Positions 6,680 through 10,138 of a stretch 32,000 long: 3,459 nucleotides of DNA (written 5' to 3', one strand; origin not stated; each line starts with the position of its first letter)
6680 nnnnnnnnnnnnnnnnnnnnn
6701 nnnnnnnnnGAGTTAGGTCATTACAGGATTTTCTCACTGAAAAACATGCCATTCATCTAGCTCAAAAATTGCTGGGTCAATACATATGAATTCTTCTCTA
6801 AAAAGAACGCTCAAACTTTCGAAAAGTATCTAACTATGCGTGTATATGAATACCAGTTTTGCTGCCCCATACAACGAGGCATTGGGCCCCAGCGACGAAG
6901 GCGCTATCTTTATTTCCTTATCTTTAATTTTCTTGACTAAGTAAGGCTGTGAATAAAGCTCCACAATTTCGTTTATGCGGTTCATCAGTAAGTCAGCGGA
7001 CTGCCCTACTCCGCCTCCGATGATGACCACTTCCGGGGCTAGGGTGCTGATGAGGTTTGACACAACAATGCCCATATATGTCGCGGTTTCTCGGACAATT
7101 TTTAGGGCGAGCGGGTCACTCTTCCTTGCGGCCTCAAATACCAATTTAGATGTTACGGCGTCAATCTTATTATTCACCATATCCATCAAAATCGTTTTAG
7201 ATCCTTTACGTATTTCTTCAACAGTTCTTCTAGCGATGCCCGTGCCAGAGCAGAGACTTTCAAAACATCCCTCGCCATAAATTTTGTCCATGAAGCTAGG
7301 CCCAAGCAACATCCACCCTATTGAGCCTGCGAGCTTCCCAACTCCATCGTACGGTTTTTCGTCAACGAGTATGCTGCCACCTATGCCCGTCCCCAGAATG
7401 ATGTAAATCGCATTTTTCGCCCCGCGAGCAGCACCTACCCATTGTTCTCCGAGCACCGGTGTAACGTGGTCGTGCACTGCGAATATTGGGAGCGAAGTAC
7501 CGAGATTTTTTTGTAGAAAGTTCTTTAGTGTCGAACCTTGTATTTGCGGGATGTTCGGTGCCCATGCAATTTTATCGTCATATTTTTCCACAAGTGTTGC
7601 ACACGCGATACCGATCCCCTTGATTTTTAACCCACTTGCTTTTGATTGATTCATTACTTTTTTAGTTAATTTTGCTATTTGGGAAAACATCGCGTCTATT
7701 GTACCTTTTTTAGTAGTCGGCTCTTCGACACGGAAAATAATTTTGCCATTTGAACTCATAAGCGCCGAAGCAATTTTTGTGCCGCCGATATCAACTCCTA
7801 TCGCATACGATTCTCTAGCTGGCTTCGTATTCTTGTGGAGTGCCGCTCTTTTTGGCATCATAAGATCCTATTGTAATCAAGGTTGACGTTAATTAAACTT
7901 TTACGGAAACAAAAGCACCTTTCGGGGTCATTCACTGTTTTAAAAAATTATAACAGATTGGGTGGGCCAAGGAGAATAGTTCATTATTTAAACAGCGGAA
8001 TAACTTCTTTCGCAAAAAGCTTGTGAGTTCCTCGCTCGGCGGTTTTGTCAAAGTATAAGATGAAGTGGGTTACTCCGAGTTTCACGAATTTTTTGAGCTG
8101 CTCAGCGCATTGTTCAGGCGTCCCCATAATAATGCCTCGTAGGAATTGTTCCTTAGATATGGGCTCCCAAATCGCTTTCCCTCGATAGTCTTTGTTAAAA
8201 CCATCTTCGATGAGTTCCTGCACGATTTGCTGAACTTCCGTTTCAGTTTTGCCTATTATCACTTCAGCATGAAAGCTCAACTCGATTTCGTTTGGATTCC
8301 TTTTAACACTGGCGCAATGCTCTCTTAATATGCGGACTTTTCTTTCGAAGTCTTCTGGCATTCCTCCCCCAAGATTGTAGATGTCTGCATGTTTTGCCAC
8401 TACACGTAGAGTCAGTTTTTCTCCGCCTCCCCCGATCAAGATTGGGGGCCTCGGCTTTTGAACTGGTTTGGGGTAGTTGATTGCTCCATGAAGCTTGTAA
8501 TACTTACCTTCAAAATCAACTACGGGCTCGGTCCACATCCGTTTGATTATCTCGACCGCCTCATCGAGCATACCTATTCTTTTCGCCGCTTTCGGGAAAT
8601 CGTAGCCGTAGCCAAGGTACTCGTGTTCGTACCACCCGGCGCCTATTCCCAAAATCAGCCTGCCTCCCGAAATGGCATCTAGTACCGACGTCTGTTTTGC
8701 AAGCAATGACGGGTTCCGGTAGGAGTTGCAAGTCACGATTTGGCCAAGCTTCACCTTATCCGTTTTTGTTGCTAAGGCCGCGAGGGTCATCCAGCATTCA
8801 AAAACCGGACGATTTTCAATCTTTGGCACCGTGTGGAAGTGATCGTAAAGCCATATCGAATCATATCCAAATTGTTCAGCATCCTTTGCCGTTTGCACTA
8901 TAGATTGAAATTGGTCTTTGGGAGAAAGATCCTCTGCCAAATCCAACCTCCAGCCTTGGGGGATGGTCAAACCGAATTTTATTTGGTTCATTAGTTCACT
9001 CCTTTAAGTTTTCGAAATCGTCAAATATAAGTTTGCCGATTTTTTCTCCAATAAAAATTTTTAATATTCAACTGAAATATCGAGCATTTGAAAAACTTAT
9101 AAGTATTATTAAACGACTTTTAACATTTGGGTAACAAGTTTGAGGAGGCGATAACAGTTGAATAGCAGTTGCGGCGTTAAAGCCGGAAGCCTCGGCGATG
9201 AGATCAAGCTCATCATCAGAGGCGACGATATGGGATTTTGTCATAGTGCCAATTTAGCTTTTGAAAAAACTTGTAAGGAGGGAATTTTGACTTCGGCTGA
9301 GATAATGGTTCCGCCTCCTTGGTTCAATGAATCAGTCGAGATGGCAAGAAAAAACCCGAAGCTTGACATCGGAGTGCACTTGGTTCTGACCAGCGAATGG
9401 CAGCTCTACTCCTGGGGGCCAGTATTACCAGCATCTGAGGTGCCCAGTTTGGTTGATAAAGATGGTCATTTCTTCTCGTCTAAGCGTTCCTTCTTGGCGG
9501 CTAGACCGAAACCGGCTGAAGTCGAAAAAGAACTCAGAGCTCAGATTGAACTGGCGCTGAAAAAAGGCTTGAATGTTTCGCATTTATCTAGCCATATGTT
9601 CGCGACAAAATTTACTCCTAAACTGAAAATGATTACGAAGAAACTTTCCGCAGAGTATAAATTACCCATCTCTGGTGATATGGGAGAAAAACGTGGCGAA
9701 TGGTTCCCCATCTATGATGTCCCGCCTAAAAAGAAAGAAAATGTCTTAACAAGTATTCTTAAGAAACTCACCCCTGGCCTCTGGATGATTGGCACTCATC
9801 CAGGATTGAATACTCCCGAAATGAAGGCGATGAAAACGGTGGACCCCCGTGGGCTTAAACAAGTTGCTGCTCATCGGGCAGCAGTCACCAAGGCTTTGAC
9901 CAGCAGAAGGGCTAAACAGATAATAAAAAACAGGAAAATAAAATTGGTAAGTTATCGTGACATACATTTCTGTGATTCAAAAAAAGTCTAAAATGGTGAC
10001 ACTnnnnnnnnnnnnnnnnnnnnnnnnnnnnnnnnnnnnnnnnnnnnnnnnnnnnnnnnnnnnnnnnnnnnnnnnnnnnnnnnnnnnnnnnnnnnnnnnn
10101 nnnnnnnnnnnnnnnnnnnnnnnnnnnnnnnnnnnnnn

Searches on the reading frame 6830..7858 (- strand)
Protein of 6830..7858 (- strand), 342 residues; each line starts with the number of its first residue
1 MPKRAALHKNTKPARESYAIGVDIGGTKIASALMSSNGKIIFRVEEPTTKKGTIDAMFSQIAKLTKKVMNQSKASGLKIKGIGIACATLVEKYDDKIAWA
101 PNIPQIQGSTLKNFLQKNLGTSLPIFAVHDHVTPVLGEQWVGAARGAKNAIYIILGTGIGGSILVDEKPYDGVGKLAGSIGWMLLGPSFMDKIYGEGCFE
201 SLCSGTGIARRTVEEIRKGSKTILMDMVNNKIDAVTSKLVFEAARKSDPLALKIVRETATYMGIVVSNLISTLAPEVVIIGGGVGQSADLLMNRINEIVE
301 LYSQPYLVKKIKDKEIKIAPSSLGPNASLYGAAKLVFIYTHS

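Call 4: search_protein_families(library=pfam, proteins=[window:6830-7858:-])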
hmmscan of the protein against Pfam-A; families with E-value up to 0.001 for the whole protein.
window:6830-7858:- (342 aa): 3 families
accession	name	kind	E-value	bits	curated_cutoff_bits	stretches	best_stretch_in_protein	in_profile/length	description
PF00480.26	ROK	-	1.5e-50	172.8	22.9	1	20-336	2-291/294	ROK family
PF01869.26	BcrAD_BadFG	-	3.4e-07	30.5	31.5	0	20-98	1-86/271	BadF/BadG/BcrA/BcrD ATPase family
PF00370.27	FGGY_N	-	6.5e-05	23.1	28.8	1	18-86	1-77/245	FGGY family of carbohydrate kinases, N-terminal domain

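Call 44: search_protein_families(library=ncbifam, proteins=[window:6830-7858:-], max_evalue=0.01)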
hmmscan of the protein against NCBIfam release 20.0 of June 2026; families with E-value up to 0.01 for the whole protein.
window:6830-7858:- (342 aa): 14 families
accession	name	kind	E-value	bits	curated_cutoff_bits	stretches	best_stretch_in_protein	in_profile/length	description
TIGR00744.1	ROK_glcA_fam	subfamily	5.2e-48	163.9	260.35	1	20-337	1-309/318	ROK family glucokinase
NF003461.0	PRK05082.1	subfamily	6e-29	101.3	283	1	20-333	4-283/291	N-acetylmannosamine kinase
NF047937.1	TransRegNagC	equivalog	6.6e-26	91.4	650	1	15-305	77-358/399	DNA-binding transcriptional regulator NagC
NF047821.1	NactlManKinNanK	equivalog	1.4e-23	83.9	450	1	20-308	4-266/288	N-acetylmannosamine kinase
NF007251.0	PRK09698.1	equivalog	8.2e-23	81.1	253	1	16-335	5-295/304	allose kinase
NF009835.0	PRK13310.1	equivalog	1.2e-22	80.6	380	1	21-299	4-269/303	N-acetylglucosamine kinase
NF049930.1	TransRegMlc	equivalog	4e-20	72.5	530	1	21-328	89-387/405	sugar metabolism global transcriptional regulator Mlc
NF042998.1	bglucokin_BglK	equivalog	2.9e-18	66.1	550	1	22-290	6-250/291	beta-glucoside kinase BglK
NF007108.0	PRK09557.1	equivalog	1.1e-17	64.3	443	1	19-302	3-272/303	fructokinase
NF046058.1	NagK_SO3507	equivalog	8.9e-13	48.4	370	1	136-301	109-277/295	N-acetylglucosamine kinase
NF045551.1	GK_Pyrobac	equivalog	1.1e-09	38.1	500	1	20-336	3-280/294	ATP-dependent glucokinase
NF045942.1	PolPhglucPhase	equivalog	2.2e-09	37.4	250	1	19-167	2-143/242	polyphosphate--glucose phosphotransferase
NF009836.0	PRK13311.1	equivalog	4.5e-09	35.9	551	1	20-219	3-191/256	N-acetyl-D-glucosamine kinase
NF001415.0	PRK00292.1-2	equivalog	0.0015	17.8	333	0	231-292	237-301/346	glucokinase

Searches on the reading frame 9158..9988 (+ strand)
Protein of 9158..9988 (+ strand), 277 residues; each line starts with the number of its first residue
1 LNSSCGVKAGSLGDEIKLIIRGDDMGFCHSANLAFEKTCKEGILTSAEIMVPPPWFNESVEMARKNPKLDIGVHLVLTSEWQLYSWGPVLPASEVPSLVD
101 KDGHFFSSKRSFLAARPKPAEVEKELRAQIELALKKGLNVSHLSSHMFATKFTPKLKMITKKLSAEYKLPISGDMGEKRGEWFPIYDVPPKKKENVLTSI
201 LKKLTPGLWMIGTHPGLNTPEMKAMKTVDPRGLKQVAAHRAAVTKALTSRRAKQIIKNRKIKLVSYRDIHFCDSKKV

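Call 4: search_protein_families(library=pfam, proteins=[window:9158-9988:+])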
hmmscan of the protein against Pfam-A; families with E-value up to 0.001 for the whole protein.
window:9158-9988:+ (277 aa): 1 family
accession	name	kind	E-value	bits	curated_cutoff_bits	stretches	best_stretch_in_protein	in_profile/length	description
PF04794.17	YdjC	-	6.9e-49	167.5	29.7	1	17-257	1-265/266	YdjC-like protein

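Call 44: search_protein_families(library=ncbifam, proteins=[window:9158-9988:+], max_evalue=0.01)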
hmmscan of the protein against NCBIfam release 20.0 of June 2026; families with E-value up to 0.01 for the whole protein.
window:9158-9988:+ (277 aa): 3 families
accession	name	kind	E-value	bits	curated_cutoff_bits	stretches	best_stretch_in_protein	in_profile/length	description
NF052308.1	CarbhyDeactlThm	equivalog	1.1e-28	100.3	400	1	15-171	11-151/265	carbohydrate deacetylase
TIGR03473.1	HpnK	hypoth_equivalog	1.6e-27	96.5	232.6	1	17-148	3-132/283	hopanoid biosynthesis-associated protein HpnK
NF002559.0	PRK02134.1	equivalog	1.1e-24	87.3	227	1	15-172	2-150/249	chitin disaccharide deacetylase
